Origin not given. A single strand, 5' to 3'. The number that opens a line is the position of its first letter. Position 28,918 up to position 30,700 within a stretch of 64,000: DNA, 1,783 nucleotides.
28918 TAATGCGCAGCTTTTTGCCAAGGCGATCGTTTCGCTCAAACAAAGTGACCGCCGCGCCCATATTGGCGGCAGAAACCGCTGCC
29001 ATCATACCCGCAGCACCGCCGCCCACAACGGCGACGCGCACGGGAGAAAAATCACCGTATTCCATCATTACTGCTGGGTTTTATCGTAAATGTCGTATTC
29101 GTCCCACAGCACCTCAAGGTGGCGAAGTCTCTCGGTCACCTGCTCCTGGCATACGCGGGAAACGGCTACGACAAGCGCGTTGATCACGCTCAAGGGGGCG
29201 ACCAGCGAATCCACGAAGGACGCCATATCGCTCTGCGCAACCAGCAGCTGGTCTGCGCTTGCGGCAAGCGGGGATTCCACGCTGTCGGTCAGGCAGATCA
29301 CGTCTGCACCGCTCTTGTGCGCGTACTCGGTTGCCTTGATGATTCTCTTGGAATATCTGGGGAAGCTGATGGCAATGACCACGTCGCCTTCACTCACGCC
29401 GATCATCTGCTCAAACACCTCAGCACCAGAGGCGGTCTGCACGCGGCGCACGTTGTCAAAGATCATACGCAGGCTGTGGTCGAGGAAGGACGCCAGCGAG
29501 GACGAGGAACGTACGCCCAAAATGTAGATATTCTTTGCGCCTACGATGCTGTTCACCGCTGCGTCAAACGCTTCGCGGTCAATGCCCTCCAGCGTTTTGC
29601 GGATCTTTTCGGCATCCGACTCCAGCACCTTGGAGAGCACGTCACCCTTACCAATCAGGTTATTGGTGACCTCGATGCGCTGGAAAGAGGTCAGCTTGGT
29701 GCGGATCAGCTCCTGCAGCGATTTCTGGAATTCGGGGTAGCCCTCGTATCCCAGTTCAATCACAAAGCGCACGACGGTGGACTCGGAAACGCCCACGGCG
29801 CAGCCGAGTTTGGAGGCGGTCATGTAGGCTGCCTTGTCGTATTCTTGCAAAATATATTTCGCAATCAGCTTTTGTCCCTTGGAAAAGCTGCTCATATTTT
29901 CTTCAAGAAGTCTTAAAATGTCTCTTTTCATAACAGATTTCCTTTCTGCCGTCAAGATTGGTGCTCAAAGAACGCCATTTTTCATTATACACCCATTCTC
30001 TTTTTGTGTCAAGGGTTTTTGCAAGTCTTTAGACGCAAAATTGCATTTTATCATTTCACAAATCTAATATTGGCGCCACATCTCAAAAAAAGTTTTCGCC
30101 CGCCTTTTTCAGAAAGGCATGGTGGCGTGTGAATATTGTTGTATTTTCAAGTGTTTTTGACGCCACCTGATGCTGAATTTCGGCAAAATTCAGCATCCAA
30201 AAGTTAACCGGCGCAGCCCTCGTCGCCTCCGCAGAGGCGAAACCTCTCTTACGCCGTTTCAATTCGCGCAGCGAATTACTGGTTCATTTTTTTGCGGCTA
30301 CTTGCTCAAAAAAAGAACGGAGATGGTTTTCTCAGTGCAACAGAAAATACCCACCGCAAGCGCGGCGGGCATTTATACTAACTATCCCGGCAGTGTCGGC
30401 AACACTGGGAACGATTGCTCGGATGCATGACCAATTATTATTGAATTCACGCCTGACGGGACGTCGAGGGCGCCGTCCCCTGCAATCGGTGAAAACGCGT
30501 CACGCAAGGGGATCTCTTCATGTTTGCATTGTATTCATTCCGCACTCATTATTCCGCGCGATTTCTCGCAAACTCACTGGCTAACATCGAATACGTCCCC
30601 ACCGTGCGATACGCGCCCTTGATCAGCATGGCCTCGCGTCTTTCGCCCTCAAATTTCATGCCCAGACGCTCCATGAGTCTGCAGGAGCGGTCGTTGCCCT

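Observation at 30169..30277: Compensatory (covarying) substitutions preserve at least four stems between repeat copies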

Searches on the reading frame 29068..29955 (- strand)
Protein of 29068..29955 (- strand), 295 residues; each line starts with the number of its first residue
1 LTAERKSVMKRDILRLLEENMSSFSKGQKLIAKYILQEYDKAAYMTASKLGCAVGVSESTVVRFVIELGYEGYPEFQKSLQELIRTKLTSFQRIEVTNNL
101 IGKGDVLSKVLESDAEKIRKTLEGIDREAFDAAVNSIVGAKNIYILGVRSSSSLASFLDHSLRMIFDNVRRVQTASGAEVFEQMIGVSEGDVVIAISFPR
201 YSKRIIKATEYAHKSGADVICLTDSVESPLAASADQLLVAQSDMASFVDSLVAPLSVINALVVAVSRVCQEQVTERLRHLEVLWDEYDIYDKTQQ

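Call 21: search_protein_families(library=pfam, proteins=[window:29068-29955:-])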
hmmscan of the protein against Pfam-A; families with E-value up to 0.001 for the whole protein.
window:29068-29955:- (295 aa): 2 families
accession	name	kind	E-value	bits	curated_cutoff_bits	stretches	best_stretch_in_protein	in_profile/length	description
PF01380.27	SIS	-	4.3e-23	82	25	1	137-264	2-131/131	SIS domain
PF01418.23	HTH_6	-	1e-13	51.5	28.3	1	13-82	3-72/77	Helix-turn-helix domain, rpiR family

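Call 47: find_homologous_proteins(query=window:29068-29955:-, max_evalue=1e-40)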
Query window:29068-29955:- (295 aa): 7999 proteins with E <= 1e-40 among 8000 candidates; the best 120 are listed.
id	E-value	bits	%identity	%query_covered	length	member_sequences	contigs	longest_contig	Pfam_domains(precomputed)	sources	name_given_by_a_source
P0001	1.4e-168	577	96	98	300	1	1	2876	PF01380.28,PF01418.24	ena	-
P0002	1.9e-168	577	95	98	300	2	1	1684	PF01380.28,PF01418.24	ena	-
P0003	1.3e-167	574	95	98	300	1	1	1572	PF01380.28,PF01418.24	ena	-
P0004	1.7e-167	573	95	97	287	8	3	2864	PF01380.28,PF01418.24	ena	-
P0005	2.6e-167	573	95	98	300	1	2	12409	PF01380.28,PF01418.24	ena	-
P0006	1.5e-166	570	94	98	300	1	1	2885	PF01380.28,PF01418.24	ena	-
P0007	1.5e-165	567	94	97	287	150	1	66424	PF01380.28,PF01418.24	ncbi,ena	-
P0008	2.0e-159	547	90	97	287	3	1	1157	PF01380.28,PF01418.24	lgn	-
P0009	1.1e-158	545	91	97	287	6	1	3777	PF01380.28,PF01418.24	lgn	-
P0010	1.2e-155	535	89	97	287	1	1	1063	PF01380.28,PF01418.24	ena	-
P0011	3.8e-151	520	89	97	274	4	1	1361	PF01380.28,PF01418.24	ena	-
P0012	7.0e-151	519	90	93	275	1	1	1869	PF01380.28,PF01418.24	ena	-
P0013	8.1e-151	519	95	88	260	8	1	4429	PF01380.28,PF01418.24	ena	-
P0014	7.1e-139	480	82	97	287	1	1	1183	PF01380.28,PF01418.24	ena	-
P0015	1.0e-135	469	88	86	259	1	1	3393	PF01380.28,PF01418.24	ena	-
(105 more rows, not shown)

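Call 48: find_encoding_contigs(protein=P0007, flank=2500, max_places=6)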
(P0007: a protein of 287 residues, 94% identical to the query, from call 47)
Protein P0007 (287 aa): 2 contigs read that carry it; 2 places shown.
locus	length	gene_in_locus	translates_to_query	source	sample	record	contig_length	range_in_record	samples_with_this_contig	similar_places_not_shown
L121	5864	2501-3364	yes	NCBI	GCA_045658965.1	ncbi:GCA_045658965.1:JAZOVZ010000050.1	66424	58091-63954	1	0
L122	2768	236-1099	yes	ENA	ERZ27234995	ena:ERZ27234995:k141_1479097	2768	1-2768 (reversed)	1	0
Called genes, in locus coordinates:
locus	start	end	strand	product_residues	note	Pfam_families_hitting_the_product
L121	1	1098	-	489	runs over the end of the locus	PF01225:Mur_ligase, PF08245:Mur_ligase_M, PF02875:Mur_ligase_C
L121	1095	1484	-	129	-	-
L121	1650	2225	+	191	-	PF13302:Acetyltransf_3, PF13420:Acetyltransf_4 (faint), PF00583:Acetyltransf_1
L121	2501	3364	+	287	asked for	PF01418:HTH_6, PF01380:SIS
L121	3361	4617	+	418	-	PF00070:Pyr_redox (weak), PF00890:FAD_binding_2, PF01134:GIDA (weak), PF01262:AlaDh_PNT_C (weak), PF01266:DAO (weak), PF03486:HI0933_like, PF12831:FAD_oxidored, PF22780:HI0933_like_1st, +2 more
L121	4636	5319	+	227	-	PF02224:Cytidylate_kin, PF13189:Cytidylate_kin2 (weak), PF13238:AAA_18 (weak)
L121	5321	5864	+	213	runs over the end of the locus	PF01553:Acyltransferase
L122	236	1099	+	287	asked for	PF01418:HTH_6, PF01380:SIS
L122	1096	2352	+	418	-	PF00070:Pyr_redox (weak), PF00890:FAD_binding_2, PF01134:GIDA (weak), PF01262:AlaDh_PNT_C (weak), PF01266:DAO (weak), PF03486:HI0933_like, PF12831:FAD_oxidored, PF22780:HI0933_like_1st, +2 more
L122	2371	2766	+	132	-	?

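Call 49: find_encoding_contigs(protein=P0005, flank=2500, max_places=4)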
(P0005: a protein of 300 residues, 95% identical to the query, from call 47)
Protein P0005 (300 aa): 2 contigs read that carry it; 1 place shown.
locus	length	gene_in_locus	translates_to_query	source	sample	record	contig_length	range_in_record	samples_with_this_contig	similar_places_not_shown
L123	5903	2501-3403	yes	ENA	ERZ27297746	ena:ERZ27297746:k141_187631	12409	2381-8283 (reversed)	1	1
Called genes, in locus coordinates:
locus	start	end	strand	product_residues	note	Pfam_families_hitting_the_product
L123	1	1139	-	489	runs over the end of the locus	PF01225:Mur_ligase (weak), PF08245:Mur_ligase_M, PF02875:Mur_ligase_C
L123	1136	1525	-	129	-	-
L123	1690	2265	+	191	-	PF13302:Acetyltransf_3, PF00583:Acetyltransf_1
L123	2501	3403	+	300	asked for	PF01418:HTH_6, PF01380:SIS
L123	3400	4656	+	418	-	PF00070:Pyr_redox (weak), PF00890:FAD_binding_2 (weak), PF01134:GIDA (weak), PF01262:AlaDh_PNT_C, PF01266:DAO (weak), PF03486:HI0933_like, PF12831:FAD_oxidored, PF22780:HI0933_like_1st, +2 more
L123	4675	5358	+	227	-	PF02224:Cytidylate_kin, PF13189:Cytidylate_kin2 (weak), PF13238:AAA_18 (weak)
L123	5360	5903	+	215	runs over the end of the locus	PF01553:Acyltransferase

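Call 68: find_encoding_contigs(protein=P0001, flank=2500, max_places=4)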
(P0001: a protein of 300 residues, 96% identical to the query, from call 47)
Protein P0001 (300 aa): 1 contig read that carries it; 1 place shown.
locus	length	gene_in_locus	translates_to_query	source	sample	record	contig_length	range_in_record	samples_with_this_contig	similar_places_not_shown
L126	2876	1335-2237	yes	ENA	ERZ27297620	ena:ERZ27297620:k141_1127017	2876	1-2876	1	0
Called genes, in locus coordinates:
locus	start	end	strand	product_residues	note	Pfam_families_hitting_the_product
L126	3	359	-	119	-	?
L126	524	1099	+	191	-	PF13302:Acetyltransf_3, PF00583:Acetyltransf_1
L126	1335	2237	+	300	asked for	PF01418:HTH_6, PF01380:SIS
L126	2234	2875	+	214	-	?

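Call 69: find_encoding_contigs(protein=P0004, flank=2500, max_places=4)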
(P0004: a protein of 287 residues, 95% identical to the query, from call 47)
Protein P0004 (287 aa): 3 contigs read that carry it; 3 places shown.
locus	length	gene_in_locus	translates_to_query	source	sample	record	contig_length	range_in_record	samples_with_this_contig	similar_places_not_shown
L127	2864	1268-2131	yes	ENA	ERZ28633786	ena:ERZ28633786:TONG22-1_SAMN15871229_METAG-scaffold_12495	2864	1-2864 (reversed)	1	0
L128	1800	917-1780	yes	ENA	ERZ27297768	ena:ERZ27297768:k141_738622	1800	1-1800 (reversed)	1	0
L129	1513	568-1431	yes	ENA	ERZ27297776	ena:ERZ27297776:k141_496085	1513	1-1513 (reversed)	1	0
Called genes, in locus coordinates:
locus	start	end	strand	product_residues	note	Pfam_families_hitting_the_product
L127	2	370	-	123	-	?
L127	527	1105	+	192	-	PF13302:Acetyltransf_3, PF00583:Acetyltransf_1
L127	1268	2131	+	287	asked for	PF01418:HTH_6, PF01380:SIS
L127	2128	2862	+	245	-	?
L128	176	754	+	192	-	PF13302:Acetyltransf_3, PF00583:Acetyltransf_1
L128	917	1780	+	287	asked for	PF01418:HTH_6, PF01380:SIS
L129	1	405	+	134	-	?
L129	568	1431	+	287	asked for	PF01418:HTH_6, PF01380:SIS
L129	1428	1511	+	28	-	?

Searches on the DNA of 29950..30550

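Call 17: search_rna_families(source=window, start=29950, end=30550, threshold=evalue, max_evalue=10, show_alignments=3)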
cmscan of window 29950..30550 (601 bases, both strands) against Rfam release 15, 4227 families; matches with E-value up to 10: 5.
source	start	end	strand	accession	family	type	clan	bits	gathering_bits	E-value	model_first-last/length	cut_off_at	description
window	30256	30295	-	RF01376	CRISPR-DR63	Gene; CRISPR;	CL00015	19.4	37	2.4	1-37/37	no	CRISPR RNA direct repeat element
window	30003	30062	-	RF01168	SNORD126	Gene; snRNA; snoRNA; CD-box;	-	14.6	55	7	1-77/77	no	Small nucleolar RNA SNORD126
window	30343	30429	-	RF02631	Hrs13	Gene; sRNA;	-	14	52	1.2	1-82/82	no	Hfq-regulated sRNA 13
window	30209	30242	+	RF02448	SpR20_sRNA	Gene; sRNA;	-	14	45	3.5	1-45/45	no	Streptococcus sRNA SpR20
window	29967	30205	+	RF01946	KCNQ1OT1_1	Gene; lncRNA;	-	5.3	70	4.6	268-464/464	no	KCNQ1 overlapping transcript 1 conserved region 1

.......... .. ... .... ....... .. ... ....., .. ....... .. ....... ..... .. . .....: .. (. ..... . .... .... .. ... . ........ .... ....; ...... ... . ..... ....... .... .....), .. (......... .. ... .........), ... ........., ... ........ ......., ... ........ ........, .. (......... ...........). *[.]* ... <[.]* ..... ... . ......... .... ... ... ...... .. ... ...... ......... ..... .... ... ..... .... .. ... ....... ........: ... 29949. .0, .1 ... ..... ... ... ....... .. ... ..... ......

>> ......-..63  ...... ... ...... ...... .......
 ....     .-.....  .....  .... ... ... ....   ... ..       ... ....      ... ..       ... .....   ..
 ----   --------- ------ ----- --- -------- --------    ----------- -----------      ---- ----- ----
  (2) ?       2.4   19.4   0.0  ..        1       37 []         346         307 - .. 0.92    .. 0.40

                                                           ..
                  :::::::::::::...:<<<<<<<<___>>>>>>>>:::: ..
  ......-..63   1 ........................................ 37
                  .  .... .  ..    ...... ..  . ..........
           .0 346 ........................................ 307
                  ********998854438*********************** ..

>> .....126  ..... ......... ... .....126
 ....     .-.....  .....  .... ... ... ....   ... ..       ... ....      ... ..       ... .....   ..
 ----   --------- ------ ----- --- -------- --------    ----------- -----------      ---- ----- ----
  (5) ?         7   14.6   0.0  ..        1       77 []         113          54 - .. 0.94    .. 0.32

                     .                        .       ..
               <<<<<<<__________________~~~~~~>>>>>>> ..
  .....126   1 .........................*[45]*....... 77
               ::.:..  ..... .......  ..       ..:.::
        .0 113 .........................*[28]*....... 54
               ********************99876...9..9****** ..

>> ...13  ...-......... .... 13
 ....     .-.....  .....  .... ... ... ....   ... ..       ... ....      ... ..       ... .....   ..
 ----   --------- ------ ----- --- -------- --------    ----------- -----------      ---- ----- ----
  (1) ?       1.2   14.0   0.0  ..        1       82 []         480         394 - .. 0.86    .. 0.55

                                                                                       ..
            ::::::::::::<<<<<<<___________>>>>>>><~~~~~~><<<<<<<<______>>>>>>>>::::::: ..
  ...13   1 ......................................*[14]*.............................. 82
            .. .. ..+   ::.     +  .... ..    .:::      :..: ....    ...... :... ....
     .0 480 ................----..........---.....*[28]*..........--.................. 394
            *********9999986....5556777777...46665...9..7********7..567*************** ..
